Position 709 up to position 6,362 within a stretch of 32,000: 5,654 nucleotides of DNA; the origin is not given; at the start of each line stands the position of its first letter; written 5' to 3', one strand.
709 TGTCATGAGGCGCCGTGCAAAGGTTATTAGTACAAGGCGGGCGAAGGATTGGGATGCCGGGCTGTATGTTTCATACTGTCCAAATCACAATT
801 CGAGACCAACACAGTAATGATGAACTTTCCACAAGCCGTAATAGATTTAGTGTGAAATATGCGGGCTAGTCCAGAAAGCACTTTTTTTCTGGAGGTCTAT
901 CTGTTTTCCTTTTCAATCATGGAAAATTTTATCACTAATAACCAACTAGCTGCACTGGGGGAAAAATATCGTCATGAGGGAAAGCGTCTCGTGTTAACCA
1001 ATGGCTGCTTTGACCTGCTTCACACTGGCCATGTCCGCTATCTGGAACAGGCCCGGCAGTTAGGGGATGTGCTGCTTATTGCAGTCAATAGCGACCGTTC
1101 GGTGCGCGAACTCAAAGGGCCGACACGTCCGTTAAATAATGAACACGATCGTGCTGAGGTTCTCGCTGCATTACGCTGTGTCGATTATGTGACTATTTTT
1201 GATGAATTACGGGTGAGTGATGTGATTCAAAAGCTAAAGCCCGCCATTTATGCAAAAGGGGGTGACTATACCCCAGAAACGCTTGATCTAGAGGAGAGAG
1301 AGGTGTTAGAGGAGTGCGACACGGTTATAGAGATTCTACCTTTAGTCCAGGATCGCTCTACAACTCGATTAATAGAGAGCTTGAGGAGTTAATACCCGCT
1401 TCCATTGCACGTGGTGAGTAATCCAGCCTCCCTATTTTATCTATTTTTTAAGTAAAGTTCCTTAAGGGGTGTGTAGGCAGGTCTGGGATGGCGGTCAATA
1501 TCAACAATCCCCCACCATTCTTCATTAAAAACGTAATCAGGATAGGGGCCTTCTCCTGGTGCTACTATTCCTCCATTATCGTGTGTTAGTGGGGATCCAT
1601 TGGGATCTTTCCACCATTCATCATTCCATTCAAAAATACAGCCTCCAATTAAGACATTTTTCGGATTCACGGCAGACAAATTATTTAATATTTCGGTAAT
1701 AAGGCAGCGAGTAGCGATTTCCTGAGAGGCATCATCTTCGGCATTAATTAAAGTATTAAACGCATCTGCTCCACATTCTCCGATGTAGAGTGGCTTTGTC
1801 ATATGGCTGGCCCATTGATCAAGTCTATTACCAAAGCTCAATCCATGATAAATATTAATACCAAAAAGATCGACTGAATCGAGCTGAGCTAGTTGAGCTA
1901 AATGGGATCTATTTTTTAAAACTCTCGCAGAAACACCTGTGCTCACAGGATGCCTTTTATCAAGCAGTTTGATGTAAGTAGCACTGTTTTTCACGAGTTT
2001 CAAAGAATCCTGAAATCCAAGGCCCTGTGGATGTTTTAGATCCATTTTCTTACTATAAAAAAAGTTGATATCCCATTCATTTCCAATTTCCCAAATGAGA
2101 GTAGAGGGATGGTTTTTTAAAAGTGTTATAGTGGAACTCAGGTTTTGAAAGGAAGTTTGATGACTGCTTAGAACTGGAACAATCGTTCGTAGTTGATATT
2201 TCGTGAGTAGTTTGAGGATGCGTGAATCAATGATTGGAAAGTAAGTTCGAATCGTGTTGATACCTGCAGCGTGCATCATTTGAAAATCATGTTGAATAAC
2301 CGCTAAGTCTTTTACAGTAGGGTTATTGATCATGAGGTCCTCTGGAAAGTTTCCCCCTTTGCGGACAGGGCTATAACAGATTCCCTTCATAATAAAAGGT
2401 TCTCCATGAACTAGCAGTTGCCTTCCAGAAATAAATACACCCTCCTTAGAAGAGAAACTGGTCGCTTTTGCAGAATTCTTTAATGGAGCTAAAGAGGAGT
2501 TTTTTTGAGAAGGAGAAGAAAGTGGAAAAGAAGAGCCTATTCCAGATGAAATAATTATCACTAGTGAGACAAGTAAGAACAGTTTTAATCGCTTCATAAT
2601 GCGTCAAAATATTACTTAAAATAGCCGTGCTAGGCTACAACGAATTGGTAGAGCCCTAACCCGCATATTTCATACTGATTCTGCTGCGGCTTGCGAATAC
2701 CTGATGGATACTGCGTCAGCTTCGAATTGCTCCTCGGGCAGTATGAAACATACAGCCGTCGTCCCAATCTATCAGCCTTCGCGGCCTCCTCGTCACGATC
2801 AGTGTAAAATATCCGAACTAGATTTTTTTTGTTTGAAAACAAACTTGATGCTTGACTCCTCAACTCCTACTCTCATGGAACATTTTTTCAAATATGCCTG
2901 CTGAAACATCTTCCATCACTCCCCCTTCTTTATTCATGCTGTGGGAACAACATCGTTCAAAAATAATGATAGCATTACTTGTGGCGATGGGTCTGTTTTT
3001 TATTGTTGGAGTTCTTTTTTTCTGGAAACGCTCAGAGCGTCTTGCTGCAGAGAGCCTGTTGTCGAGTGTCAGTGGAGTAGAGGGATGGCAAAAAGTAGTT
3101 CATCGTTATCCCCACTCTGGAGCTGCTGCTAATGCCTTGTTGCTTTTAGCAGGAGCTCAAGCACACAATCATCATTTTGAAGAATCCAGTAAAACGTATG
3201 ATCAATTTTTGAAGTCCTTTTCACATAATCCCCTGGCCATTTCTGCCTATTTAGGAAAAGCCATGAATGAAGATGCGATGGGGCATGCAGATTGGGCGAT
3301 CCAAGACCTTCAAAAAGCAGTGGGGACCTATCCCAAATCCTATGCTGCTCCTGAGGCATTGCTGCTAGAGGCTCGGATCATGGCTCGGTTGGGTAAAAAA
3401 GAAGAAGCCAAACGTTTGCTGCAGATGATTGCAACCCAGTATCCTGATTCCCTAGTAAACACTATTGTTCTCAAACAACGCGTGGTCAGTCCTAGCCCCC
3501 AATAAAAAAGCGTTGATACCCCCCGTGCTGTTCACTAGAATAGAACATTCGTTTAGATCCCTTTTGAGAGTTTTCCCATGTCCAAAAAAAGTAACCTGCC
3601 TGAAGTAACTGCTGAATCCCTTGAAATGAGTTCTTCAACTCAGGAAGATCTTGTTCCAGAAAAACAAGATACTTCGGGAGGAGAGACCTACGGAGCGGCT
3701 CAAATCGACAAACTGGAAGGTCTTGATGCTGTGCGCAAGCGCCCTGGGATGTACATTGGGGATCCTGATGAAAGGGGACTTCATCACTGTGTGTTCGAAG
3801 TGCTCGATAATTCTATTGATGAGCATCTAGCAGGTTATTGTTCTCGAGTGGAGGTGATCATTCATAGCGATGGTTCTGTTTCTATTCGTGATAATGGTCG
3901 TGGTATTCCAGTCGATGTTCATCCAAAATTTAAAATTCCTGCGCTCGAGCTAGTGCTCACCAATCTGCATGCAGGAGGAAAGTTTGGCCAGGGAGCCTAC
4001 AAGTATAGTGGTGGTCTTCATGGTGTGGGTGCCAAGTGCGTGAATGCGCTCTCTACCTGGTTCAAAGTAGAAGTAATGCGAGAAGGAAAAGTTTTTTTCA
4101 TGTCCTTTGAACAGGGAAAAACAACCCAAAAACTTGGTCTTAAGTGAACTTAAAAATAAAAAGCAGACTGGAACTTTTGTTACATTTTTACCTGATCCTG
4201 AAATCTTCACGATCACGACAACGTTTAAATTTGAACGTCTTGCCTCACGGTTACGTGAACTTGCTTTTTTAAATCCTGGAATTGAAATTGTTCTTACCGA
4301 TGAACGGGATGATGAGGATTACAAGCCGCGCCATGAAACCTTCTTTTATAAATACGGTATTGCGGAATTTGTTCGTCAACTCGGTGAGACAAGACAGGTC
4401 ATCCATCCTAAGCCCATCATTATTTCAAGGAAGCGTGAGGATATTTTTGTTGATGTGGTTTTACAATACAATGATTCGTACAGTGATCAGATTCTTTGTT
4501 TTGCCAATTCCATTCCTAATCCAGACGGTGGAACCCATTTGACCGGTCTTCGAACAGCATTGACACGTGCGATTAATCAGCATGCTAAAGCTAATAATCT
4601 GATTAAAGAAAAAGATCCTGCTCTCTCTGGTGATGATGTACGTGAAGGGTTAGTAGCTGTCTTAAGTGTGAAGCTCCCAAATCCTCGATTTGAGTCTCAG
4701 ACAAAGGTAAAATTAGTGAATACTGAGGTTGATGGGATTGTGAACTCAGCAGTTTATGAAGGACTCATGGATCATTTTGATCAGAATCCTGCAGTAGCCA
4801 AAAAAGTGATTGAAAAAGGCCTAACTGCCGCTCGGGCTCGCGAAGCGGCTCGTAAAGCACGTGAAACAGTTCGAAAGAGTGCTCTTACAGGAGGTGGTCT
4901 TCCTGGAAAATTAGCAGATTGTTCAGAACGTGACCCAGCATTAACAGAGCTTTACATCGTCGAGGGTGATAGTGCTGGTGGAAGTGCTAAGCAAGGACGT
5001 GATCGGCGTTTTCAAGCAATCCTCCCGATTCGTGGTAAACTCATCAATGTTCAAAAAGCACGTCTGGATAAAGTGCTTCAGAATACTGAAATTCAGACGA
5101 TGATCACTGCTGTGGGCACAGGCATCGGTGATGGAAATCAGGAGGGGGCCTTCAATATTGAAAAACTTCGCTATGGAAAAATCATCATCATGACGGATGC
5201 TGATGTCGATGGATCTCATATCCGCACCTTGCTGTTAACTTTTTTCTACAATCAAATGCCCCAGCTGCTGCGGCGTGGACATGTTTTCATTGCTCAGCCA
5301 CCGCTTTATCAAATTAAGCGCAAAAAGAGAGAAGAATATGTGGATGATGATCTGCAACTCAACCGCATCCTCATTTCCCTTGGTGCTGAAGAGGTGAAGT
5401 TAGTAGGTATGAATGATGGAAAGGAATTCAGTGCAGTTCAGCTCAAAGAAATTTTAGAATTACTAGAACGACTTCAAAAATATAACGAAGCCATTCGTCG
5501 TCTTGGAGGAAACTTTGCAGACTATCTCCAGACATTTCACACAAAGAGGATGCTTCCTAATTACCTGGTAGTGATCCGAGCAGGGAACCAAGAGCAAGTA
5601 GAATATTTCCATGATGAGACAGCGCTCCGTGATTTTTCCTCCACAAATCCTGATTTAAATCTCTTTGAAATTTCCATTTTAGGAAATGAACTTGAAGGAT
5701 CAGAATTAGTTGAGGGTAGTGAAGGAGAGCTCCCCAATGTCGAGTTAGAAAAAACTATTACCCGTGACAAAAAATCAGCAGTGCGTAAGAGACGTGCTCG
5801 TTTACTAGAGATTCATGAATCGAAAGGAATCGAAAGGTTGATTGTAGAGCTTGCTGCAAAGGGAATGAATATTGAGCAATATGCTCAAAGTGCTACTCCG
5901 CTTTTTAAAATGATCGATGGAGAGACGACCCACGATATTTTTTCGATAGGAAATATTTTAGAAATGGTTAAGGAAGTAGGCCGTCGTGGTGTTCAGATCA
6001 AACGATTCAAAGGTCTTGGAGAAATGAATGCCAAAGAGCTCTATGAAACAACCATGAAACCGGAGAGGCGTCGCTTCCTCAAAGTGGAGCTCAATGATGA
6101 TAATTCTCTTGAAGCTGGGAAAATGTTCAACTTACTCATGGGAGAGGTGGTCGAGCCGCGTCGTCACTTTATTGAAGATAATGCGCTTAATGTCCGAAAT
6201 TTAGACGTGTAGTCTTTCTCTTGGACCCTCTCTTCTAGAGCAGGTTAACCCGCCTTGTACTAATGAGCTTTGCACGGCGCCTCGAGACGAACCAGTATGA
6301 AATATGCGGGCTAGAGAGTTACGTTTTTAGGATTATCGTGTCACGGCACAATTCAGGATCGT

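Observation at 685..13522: Modular, TA-flanked inverted-repeat element family filling the intergenic DNA of the first 13.5 kb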

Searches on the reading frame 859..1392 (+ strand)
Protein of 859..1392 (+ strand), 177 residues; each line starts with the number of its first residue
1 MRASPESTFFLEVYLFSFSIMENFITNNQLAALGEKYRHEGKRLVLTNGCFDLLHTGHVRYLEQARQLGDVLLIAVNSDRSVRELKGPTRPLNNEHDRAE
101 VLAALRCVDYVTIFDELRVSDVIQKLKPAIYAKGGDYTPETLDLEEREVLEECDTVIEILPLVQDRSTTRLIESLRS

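Call 33: search_protein_families(library=pfam, proteins=[window:859-1392:+])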
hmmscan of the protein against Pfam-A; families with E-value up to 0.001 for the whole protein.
window:859-1392:+ (177 aa): 1 family
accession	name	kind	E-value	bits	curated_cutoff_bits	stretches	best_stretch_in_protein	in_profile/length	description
PF01467.32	CTP_transf_like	-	4.6e-20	72.6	21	1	46-161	1-113/133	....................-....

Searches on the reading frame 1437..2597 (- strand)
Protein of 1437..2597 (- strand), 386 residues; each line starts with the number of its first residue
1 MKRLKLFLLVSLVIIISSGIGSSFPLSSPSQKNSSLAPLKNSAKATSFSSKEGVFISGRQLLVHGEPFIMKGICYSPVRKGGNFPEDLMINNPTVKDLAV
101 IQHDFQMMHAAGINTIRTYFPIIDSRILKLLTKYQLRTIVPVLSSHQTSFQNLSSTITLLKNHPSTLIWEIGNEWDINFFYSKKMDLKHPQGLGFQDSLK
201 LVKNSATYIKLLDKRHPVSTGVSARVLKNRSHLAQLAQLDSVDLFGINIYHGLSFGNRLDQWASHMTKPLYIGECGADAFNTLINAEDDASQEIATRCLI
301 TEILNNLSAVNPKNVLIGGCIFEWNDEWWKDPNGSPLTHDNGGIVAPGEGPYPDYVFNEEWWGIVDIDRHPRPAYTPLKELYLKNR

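Call 33: search_protein_families(library=pfam, proteins=[window:1437-2597:-])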
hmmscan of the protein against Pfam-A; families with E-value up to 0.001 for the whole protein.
window:1437-2597:- (386 aa): 2 families
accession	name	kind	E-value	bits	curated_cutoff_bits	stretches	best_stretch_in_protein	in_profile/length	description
PF02836.23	Glyco_hydro_2_C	-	2.7e-08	33.8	21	1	147-283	108-218/302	Glycosyl hydrolases family 2, TIM barrel domain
PF03198.20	Glyco_hydro_72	-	6e-05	22.9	25.9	0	48-251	6-216/314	Glucanosyltransferase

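Call 61: find_encoding_contigs(protein=window:1437-2597:-, flank=10000, max_places=3)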
Protein window:1437-2597:- (386 aa): 2 contigs read that carry it; 2 places shown.
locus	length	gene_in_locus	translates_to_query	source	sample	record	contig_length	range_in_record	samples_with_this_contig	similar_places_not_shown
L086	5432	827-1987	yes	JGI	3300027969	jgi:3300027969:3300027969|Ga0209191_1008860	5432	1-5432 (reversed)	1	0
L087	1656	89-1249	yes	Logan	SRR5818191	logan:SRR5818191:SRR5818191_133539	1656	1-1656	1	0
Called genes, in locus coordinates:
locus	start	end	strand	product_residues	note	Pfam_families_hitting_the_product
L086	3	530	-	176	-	?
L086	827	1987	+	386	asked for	PF02836:Glyco_hydro_2_C (faint)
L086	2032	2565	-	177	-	PF01467:CTP_transf_like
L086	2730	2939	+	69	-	-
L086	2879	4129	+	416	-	PF13173:AAA_14, PF13635:DUF4143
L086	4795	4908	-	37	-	-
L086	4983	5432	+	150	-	?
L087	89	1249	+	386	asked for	PF02836:Glyco_hydro_2_C (faint)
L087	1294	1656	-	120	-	?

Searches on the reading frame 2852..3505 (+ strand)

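Call 33: search_protein_families(library=pfam, proteins=[window:2852-3505:+])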
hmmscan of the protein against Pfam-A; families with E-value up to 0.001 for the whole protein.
window:2852-3505:+ (217 aa): 4 families
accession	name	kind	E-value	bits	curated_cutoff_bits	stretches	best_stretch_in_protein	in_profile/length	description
PF13174.12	TPR_6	-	1.9e-12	47.4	26.3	1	168-200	1-33/33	Tetratricopeptide repeat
PF14559.12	TPR_19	-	2.3e-08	34.7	25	1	143-201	4-60/68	Tetratricopeptide repeat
PF13428.12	TPR_14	-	9.4e-07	29.4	23.5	0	167-200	1-34/44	Tetratricopeptide repeat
PF07719.23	TPR_2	-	1.9e-05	24.9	27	0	167-199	1-33/34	Tetratricopeptide repeat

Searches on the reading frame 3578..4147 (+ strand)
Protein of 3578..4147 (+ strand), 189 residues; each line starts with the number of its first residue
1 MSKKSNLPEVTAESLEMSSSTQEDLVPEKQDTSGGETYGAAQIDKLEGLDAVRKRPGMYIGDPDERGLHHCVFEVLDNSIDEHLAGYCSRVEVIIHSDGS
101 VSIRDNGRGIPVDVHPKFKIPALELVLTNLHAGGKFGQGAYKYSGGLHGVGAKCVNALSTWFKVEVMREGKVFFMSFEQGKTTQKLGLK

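Call 33: search_protein_families(library=pfam, proteins=[window:3578-4147:+])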
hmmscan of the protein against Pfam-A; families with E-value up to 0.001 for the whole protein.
window:3578-4147:+ (189 aa): 1 family
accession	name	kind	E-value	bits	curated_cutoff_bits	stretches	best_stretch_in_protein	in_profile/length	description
PF02518.31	HATPase_c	-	4.2e-16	59.8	26.4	1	64-166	2-93/111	Histidine kinase-, DNA gyrase B-, and HSP90-like ATPase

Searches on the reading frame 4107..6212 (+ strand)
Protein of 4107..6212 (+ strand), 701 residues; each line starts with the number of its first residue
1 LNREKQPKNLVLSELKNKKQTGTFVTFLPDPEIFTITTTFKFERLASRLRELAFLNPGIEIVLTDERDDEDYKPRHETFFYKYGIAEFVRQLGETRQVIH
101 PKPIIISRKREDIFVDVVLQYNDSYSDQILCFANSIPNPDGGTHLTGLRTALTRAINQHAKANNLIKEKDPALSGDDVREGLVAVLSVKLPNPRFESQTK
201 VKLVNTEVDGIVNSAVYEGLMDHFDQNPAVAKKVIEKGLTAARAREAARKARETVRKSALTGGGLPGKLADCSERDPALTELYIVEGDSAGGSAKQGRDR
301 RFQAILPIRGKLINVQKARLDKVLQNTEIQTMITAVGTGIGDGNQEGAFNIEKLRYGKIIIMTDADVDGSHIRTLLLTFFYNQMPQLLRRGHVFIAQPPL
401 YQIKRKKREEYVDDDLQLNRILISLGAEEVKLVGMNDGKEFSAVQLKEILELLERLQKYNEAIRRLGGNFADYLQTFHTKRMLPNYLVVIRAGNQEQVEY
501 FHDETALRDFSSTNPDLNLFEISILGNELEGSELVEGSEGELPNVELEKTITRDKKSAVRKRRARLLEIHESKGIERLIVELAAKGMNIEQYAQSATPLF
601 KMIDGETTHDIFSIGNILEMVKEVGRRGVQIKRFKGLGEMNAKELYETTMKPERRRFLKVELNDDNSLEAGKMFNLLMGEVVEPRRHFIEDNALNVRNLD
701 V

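Call 33: search_protein_families(library=pfam, proteins=[window:4107-6212:+])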
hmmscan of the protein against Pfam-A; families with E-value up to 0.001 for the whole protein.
window:4107-6212:+ (701 aa): 3 families
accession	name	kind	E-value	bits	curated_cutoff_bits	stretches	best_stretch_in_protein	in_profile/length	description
PF00204.31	DNA_gyraseB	-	2.4e-56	190.3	27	1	84-253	1-172/173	DNA gyrase B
PF00986.26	DNA_gyraseB_C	-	1.6e-24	86.2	29.8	1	627-690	2-63/63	DNA gyrase B subunit, carboxyl terminus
PF01751.28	Toprim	-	2.7e-21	76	23.1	1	281-397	1-95/96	Toprim domain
